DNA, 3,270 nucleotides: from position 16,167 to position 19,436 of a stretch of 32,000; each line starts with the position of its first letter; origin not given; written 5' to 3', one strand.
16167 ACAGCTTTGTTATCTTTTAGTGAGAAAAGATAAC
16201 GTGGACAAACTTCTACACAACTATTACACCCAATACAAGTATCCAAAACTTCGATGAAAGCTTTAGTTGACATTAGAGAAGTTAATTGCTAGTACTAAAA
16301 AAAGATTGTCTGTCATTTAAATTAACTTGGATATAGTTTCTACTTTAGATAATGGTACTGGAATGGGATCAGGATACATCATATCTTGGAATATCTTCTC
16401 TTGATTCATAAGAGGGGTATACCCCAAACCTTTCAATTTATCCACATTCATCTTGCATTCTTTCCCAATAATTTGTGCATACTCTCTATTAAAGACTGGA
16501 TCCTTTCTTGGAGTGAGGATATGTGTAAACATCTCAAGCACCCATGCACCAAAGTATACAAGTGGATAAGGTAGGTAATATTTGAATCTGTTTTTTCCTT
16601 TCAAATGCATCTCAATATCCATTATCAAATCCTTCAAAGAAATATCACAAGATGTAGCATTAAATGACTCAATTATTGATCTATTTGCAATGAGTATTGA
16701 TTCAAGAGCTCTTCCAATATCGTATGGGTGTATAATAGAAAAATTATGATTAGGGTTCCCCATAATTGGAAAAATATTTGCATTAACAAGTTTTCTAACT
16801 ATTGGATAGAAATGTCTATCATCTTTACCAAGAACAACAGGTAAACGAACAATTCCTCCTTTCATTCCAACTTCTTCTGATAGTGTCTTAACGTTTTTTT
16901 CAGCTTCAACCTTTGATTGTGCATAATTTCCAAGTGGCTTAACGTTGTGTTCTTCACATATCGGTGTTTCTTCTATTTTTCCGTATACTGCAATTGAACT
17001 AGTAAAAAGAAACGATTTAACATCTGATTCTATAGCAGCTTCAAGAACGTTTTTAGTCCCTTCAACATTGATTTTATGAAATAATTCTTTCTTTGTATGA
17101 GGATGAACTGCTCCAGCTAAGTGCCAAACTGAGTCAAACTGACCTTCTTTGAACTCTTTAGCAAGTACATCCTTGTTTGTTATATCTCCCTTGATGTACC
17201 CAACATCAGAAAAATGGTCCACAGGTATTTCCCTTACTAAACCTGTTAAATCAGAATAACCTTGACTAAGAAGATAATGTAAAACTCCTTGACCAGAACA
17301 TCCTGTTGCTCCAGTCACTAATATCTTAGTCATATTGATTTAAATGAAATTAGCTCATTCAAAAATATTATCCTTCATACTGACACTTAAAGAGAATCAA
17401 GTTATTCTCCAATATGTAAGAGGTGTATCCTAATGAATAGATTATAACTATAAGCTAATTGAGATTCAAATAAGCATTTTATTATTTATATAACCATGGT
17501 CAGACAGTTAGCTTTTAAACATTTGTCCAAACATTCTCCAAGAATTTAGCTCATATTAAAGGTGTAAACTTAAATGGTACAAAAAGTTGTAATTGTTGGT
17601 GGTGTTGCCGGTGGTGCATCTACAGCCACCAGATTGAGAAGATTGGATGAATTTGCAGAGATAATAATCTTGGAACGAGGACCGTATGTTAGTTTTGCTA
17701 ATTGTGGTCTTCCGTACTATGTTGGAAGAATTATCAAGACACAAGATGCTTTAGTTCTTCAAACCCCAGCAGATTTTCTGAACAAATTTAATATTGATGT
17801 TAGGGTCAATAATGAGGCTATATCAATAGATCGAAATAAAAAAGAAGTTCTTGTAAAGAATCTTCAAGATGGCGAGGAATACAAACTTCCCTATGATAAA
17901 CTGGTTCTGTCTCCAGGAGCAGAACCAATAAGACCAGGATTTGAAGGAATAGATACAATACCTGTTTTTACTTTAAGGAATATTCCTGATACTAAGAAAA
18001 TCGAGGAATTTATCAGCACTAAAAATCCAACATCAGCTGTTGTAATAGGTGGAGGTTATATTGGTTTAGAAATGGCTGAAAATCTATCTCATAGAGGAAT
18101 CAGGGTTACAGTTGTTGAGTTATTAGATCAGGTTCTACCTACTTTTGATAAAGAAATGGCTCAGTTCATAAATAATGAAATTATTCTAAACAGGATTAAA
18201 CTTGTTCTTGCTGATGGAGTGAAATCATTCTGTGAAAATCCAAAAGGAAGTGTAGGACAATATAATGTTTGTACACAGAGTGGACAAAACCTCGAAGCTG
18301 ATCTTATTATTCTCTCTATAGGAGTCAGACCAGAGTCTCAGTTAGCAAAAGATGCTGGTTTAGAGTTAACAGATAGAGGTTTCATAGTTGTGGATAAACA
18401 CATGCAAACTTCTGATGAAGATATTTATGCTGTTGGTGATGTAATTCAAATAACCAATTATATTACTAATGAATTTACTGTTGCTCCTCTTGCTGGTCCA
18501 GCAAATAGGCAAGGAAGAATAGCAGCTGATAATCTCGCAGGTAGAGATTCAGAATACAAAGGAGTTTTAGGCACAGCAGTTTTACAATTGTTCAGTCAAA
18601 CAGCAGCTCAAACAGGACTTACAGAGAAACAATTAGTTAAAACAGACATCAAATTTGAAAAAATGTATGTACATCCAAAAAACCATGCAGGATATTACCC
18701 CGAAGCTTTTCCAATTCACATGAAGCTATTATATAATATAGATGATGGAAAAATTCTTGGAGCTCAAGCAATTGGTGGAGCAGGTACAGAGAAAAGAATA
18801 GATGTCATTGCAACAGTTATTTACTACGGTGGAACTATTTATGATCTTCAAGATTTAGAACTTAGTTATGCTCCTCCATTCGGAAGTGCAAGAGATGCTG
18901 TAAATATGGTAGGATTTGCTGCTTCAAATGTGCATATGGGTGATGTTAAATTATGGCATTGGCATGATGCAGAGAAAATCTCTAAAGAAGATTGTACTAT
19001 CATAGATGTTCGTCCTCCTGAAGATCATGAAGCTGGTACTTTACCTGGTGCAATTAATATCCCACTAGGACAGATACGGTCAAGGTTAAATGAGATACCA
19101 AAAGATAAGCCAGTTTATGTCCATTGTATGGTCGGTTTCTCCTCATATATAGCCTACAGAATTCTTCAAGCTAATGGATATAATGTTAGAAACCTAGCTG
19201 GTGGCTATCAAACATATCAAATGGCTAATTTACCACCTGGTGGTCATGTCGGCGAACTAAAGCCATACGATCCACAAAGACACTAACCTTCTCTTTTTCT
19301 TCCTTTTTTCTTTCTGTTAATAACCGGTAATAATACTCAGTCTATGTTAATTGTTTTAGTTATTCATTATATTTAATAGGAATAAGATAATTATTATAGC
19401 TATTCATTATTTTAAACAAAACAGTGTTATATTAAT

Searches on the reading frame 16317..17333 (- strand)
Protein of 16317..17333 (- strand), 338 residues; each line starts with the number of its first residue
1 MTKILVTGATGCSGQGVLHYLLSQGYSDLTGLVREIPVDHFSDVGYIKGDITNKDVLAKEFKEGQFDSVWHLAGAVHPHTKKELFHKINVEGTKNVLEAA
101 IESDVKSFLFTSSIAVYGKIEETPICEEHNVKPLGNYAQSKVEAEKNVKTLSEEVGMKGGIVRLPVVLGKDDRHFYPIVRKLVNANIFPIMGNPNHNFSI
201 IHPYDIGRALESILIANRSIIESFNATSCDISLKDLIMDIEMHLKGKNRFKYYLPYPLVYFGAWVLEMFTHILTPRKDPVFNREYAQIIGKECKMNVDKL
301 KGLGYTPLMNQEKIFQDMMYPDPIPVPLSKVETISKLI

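Call 6: search_protein_families(library=pfam, proteins=[window:16317-17333:-])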
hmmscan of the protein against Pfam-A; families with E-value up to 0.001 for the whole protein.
window:16317-17333:- (338 aa): 8 families
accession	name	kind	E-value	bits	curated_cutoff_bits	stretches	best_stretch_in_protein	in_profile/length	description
PF01370.27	Epimerase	-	7.2e-34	117.7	20.9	1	4-216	1-227/240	NAD dependent epimerase/dehydratase family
PF16363.11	GDP_Man_Dehyd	-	9.4e-22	78.3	27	1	5-158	1-174/332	GDP-mannose 4,6 dehydratase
PF01073.25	3Beta_HSD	-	7e-18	65.1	22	1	6-202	2-217/280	3-beta hydroxysteroid dehydrogenase/isomerase family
PF04321.23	RmlD_sub_bind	-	1.1e-14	54.7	27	1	3-184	2-168/287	RmlD substrate binding domain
PF07993.18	NAD_binding_4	-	6.2e-14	52.2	20.1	1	47-170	66-210/258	Male sterility protein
PF13460.12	NAD_binding_10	-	1.3e-10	41.9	27.2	1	8-150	1-133/184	NAD(P)H-binding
PF02719.21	Polysacc_synt_2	-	1.4e-07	31.4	20.2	1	4-113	1-128/293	Polysaccharide biosynthesis protein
PF05368.20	NmrA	-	2e-05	24.8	27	1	3-115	4-109/298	NmrA-like family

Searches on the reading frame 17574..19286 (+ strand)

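Call 6: search_protein_families(library=pfam, proteins=[window:17574-19286:+])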
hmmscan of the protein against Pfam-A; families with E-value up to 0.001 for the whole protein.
window:17574-19286:+ (570 aa): 8 families
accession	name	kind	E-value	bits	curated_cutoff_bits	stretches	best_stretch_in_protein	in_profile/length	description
PF07992.20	Pyr_redox_2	-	2.9e-62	211.2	26.1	1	4-295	2-278/291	Pyridine nucleotide-disulphide oxidoreductase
PF00070.33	Pyr_redox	-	5.7e-18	65.7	22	1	155-227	2-74/82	Pyridine nucleotide-disulphide oxidoreductase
PF00581.25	Rhodanese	-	1.5e-17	64.3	22.2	1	467-550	7-101/102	Rhodanese-like domain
PF02852.28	Pyr_redox_dim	-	4.6e-13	49.8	25.3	1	343-438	10-104/110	Pyridine nucleotide-disulphide oxidoreductase, dimerisation domain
PF13738.12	Pyr_redox_3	-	1e-08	35.3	30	1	68-288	90-305/305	Pyridine nucleotide-disulphide oxidoreductase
PF13450.12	NAD_binding_8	-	6.1e-06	26.9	21.9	0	157-185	1-29/68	NAD(P)-binding Rossmann-like domain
PF01266.30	DAO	-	1.4e-05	25.3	27.9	0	155-182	2-29/353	FAD dependent oxidoreductase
PF01494.25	FAD_binding_3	-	0.00058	19.6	22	0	153-189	2-38/349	FAD binding domain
